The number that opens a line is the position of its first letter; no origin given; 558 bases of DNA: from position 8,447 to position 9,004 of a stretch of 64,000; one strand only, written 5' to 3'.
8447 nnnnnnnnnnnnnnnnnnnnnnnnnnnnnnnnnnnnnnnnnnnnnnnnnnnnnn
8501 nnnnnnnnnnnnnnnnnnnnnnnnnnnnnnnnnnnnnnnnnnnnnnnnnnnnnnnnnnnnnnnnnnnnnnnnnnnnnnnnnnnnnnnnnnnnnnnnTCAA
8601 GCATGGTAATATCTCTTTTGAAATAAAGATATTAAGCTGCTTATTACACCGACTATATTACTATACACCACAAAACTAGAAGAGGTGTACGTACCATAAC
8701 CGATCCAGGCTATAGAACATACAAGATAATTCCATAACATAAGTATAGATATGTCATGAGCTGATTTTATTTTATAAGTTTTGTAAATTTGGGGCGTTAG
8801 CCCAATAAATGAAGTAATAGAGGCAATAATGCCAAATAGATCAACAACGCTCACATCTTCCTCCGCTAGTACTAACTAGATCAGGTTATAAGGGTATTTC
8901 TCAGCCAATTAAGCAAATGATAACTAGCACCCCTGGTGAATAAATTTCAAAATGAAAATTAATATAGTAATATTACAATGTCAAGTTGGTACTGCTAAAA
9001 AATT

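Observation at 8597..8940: TPP riboswitch drives a SemiSWEET/PQ-loop gene as first cistron of a thiamine operon: candidate new vitamin or precursor transporter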

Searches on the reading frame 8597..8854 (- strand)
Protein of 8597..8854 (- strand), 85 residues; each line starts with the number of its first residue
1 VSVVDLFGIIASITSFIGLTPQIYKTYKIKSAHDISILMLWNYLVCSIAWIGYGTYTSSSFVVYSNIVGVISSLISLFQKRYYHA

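Call 4: search_protein_families(library=pfam, proteins=[window:8597-8854:-], max_evalue=0.01)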
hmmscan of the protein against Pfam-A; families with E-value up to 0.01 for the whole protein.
window:8597-8854:- (85 aa): 2 families
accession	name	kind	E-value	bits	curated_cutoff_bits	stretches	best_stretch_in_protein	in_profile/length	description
PF04193.19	PQ-loop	-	8.2e-12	45.1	22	1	4-61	2-59/61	PQ loop repeat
PF03083.21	MtN3_slv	-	1e-07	32.3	23.7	1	3-77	2-76/87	Sugar efflux transporter for intercellular exchange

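Call 5: search_protein_families(library=ncbifam, proteins=[window:8597-8854:-], max_evalue=0.01)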
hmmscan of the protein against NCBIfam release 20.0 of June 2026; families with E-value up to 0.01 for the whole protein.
window:8597-8854:- (85 aa): 3 families
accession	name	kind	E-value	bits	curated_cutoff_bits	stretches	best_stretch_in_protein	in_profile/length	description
NF037968.1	SemiSWEET_2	subfamily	1.9e-11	43.9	80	1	8-80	1-73/76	SemiSWEET transporter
NF037969.1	SemiSWEET_3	subfamily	0.001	19.3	100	1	8-75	15-84/97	SemiSWEET transporter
NF037967.1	SemiSWEET_1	subfamily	0.0013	18.9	200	1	5-75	119-191/196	SemiSWEET transporter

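Call 7: find_homologous_proteins(query=window:8597-8854:-)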
Query window:8597-8854:- (85 aa): 15 proteins with E <= 0.001 among 16 candidates.
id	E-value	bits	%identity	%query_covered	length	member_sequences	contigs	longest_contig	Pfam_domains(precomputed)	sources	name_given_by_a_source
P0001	8.7e-47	174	100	100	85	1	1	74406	PF04193.20,PF03083.22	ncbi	-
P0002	3.4e-33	131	74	100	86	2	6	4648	PF04193.20,PF03083.22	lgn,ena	-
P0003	8.5e-33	129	69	100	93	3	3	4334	PF04193.20,PF03083.22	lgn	-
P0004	2.6e-32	128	71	100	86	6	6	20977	PF04193.20,PF03083.22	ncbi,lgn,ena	ncbi:MAG: SemiSWEET family transporter [Alphaproteobacteria bacterium]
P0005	3.0e-32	128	71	100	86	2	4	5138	PF04193.20,PF03083.22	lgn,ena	-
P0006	4.9e-32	127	72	100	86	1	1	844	PF04193.20,PF03083.22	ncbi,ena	-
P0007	1.2e-30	123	67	100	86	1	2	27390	PF04193.20,PF03083.22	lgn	-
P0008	1.2e-30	123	67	100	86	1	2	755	PF04193.20,PF03083.22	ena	-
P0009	2.2e-30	122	71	98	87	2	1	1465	PF04193.20,PF03083.22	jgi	jgi:MtN3 and saliva related transmembrane protein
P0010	2.8e-29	118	65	100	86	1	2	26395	PF04193.20,PF03083.22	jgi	-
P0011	4.5e-29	118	70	96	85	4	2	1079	PF04193.20,PF03083.22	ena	-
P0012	1.7e-28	116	65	99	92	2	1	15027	PF04193.20,PF03083.22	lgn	-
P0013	2.3e-25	106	61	99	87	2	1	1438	PF04193.20,PF03083.22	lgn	-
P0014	3.3e-23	99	61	100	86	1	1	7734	PF04193.20,PF03083.22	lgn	-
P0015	2.7e-17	80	52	95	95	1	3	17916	PF04193.20,PF03083.22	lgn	-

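Call 15: find_related_loci(query=A1, collection=genome_contigs, flank=6000)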
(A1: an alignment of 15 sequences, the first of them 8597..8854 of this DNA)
Query A1 (85 aa) in genome_contigs; peptide patterns used: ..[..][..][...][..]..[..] (x = any residue, [..] = any of these).
124 stretches matched a pattern; 14 encode a relative of the query (tblastn E <= 1e-3); 14 distinct loci.
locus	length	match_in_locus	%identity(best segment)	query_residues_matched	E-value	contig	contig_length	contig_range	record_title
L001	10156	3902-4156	72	1-85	6e-39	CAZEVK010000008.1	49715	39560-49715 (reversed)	MAG TPA_asm: uncultured Rickettsia sp. isolate SRP286056_co2_91 genome assembly, contig: NODE_774_length_49715_cov_5.928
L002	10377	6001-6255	69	1-85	1e-37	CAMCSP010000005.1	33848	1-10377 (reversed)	MAG: Rickettsia typhi isolate LH-02apr19-40 genome assembly, contig: LH-02apr19-C2405, whole genome shotgun sequence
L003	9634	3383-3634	64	1-84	1e-33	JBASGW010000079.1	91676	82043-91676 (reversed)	MAG: Rickettsiales bacterium isolate MFD12111_ilm_asm_bin4 k127_22645, whole genome shotgun sequence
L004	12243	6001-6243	59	5-85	2e-28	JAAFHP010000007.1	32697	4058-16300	MAG: Alphaproteobacteria bacterium isolate bin72.metabat.ball.175 WN_Alphaproteobacteria_4_scaffold_7, whole genome shot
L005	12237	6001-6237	58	5-83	2e-26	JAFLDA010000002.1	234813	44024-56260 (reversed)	MAG: Rickettsiales bacterium isolate UWPOB_RICK2 gnl_X_FCFMKKHF_2, whole genome shotgun sequence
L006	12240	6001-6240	53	5-84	4e-25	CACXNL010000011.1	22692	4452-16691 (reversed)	MAG: uncultured proteobacterium isolate RUG11420 genome assembly, contig: RUG11420_asm_11, whole genome shotgun sequence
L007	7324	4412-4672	47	1-83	9e-25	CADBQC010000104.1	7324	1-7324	MAG: uncultured proteobacterium isolate RUG14192 genome assembly, contig: RUG14192_asm_104, whole genome shotgun sequenc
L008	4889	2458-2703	46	2-83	2e-23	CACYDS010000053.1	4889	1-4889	MAG: uncultured proteobacterium isolate RUG11852 genome assembly, contig: RUG11852_asm_53, whole genome shotgun sequence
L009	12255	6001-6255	34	1-85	5e-12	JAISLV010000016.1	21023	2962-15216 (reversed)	MAG: Endomicrobium sp. isolate Im510_bin129 k119_2579002, whole genome shotgun sequence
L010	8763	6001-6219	41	1-73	2e-11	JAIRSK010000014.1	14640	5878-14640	MAG: Candidatus Endomicrobiellum devescovinae isolate Ct408_bin22 k119_6729309, whole genome shotgun sequence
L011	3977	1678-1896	40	1-73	3e-10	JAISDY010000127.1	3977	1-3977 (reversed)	MAG: Endomicrobium sp. isolate Gx485_bin159 k119_227771, whole genome shotgun sequence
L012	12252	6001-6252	35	1-84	1e-9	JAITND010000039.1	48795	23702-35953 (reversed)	MAG: Endomicrobium sp. isolate Po218_bin113 k119_3334765, whole genome shotgun sequence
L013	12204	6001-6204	37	1-68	6e-9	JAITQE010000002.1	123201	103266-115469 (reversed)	MAG: Candidatus Endomicrobiellum porotermitis isolate Pq454_bin6 k119_2826234, whole genome shotgun sequence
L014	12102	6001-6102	53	21-54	4e-5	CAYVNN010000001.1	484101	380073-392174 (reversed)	MAG TPA_asm: uncultured Methanosarcinales archaeon isolate SRP077602_co2_11 genome assembly, contig: NODE_3_length_48410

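Call 23: search_protein_families(library=pfam, proteins=[L001:4149-4790:+, L001:4787-5506:+, L001:2458-3708:-, L003:3630-4274:+, L004:6239-6934:+, L005:6236-6910:+, L001:6175-6849:-], max_evalue=0.01)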
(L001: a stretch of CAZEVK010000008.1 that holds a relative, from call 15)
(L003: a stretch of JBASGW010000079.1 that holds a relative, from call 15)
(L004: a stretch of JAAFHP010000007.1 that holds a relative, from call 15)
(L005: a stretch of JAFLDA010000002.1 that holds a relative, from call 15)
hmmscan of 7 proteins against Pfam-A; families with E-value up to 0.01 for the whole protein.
L001:4149-4790:+ (213 aa): 3 families
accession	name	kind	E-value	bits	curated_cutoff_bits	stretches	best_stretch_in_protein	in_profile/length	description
PF04263.21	TPK_catalytic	-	4.7e-16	59.2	30.7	1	24-117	3-103/113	Thiamin pyrophosphokinase, catalytic domain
PF04265.19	TPK_B1_binding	-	1.3e-06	28.3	22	1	146-197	12-66/67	Thiamin pyrophosphokinase, vitamin B1 binding domain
PF01973.23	MptE-like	-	0.0041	17.4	34.6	0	28-62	49-82/171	6-hydroxymethylpterin diphosphokinase MptE-like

L001:4787-5506:+ (239 aa): 4 families
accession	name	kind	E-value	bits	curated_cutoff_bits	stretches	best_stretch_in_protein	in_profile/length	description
PF13419.12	HAD_2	-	6.2e-24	85.5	23.8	1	33-207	2-178/178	Haloacid dehalogenase-like hydrolase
PF00702.32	Hydrolase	-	3.9e-15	57.2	26.4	1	30-201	2-191/191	haloacid dehalogenase-like hydrolase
PF13242.12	Hydrolase_like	-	4.4e-06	26.9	22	1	163-208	4-49/75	HAD-hyrolase-like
PF12710.13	HAD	-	0.0032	18.4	27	1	32-198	1-189/189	haloacid dehalogenase-like hydrolase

L001:2458-3708:- (416 aa): 4 families
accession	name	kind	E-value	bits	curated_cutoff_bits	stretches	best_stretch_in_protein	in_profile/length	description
PF07690.21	MFS_1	-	6.4e-43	147.4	33.4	1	33-379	2-345/347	Major Facilitator Superfamily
PF00083.30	Sugar_tr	-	8.9e-09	35.2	22.3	1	60-135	44-122/452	Sugar (and other) transporter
PF13347.12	MFS_2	-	1.4e-07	30.9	27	1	53-144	251-343/427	MFS/sugar transport protein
PF06609.19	TRI12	-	0.00028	19.9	23.2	1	47-321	64-338/599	Fungal trichothecene efflux pump (TRI12)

L003:3630-4274:+ (214 aa): 2 families
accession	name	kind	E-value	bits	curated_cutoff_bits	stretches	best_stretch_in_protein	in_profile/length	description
PF04263.21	TPK_catalytic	-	1.1e-20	74.1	30.7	1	26-118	4-103/113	Thiamin pyrophosphokinase, catalytic domain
PF04265.19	TPK_B1_binding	-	0.0011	19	22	1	147-194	12-62/67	Thiamin pyrophosphokinase, vitamin B1 binding domain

L004:6239-6934:+ (231 aa): 3 families
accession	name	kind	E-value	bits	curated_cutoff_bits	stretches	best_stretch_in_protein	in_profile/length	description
PF04263.21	TPK_catalytic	-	1.8e-16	60.5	30.7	1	42-127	11-103/113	Thiamin pyrophosphokinase, catalytic domain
PF04265.19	TPK_B1_binding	-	1.3e-07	31.6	22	1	159-206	15-66/67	Thiamin pyrophosphokinase, vitamin B1 binding domain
PF01973.23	MptE-like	-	0.00027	21.2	34.6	1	38-68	49-78/171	6-hydroxymethylpterin diphosphokinase MptE-like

L005:6236-6910:+ (224 aa): 3 families
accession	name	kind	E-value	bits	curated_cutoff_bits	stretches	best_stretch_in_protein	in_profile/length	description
PF04263.21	TPK_catalytic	-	1.2e-17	64.3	30.7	1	41-126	11-103/113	Thiamin pyrophosphokinase, catalytic domain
PF04265.19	TPK_B1_binding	-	7.7e-09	35.5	22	1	157-205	14-66/67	Thiamin pyrophosphokinase, vitamin B1 binding domain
PF01973.23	MptE-like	-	0.00074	19.8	34.6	1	27-76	40-86/171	6-hydroxymethylpterin diphosphokinase MptE-like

L001:6175-6849:- (224 aa): 8 families
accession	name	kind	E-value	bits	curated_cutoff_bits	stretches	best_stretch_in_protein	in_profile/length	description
PF12146.15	Hydrolase_4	-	9.1e-09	35.4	27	2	109-147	67-105/239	Serine aminopeptidase, S33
PF00561.26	Abhydrolase_1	-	1.6e-07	31.7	25.8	1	34-159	1-111/245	alpha/beta hydrolase fold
PF07224.18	Chlorophyllase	-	5.1e-06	25.9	26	1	30-138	39-136/301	Chlorophyllase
PF03403.19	PAF-AH_p_II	-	1.2e-05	24.5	20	1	28-68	95-135/372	Platelet-activating factor acetylhydrolase, isoform II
PF20434.5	BD-FAE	-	0.0018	18.2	26.8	1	27-131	7-102/215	BD-FAE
PF06028.17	DUF915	-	0.002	18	22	1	88-140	79-125/255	Alpha/beta hydrolase of unknown function (DUF915)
PF08538.16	DUF1749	-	0.0043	16.6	24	1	103-157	89-131/299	Protein of unknown function (DUF1749)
PF12695.13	Abhydrolase_5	-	0.0064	16.7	27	0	98-147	36-85/164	Alpha/beta hydrolase family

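Call 28: search_solved_structures(query=window:8597-8854:-, max_evalue=1, show_alignments=4)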
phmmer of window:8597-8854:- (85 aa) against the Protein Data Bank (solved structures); distinct sequences matched with E-value up to 1: 8.
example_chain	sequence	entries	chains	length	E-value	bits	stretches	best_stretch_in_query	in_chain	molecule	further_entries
4rng_A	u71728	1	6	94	2.3e-08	37.2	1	5-84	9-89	MtN3/saliva family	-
4x5m_A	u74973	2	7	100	1.8e-06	31.2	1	3-72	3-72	Uncharacterized protein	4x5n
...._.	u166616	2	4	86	3.7e-05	27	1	4-73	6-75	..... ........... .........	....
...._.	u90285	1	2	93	0.00056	23.2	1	5-80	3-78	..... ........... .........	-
4qnc_A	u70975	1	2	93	0.00065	23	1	5-80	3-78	chemical transport protein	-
5uhq_A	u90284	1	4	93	0.0053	20.1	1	5-80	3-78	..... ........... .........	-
4qnd_A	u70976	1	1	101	0.0088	19.4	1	9-72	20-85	Chemical transport protein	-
9kon_A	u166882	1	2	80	0.022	18.2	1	15-72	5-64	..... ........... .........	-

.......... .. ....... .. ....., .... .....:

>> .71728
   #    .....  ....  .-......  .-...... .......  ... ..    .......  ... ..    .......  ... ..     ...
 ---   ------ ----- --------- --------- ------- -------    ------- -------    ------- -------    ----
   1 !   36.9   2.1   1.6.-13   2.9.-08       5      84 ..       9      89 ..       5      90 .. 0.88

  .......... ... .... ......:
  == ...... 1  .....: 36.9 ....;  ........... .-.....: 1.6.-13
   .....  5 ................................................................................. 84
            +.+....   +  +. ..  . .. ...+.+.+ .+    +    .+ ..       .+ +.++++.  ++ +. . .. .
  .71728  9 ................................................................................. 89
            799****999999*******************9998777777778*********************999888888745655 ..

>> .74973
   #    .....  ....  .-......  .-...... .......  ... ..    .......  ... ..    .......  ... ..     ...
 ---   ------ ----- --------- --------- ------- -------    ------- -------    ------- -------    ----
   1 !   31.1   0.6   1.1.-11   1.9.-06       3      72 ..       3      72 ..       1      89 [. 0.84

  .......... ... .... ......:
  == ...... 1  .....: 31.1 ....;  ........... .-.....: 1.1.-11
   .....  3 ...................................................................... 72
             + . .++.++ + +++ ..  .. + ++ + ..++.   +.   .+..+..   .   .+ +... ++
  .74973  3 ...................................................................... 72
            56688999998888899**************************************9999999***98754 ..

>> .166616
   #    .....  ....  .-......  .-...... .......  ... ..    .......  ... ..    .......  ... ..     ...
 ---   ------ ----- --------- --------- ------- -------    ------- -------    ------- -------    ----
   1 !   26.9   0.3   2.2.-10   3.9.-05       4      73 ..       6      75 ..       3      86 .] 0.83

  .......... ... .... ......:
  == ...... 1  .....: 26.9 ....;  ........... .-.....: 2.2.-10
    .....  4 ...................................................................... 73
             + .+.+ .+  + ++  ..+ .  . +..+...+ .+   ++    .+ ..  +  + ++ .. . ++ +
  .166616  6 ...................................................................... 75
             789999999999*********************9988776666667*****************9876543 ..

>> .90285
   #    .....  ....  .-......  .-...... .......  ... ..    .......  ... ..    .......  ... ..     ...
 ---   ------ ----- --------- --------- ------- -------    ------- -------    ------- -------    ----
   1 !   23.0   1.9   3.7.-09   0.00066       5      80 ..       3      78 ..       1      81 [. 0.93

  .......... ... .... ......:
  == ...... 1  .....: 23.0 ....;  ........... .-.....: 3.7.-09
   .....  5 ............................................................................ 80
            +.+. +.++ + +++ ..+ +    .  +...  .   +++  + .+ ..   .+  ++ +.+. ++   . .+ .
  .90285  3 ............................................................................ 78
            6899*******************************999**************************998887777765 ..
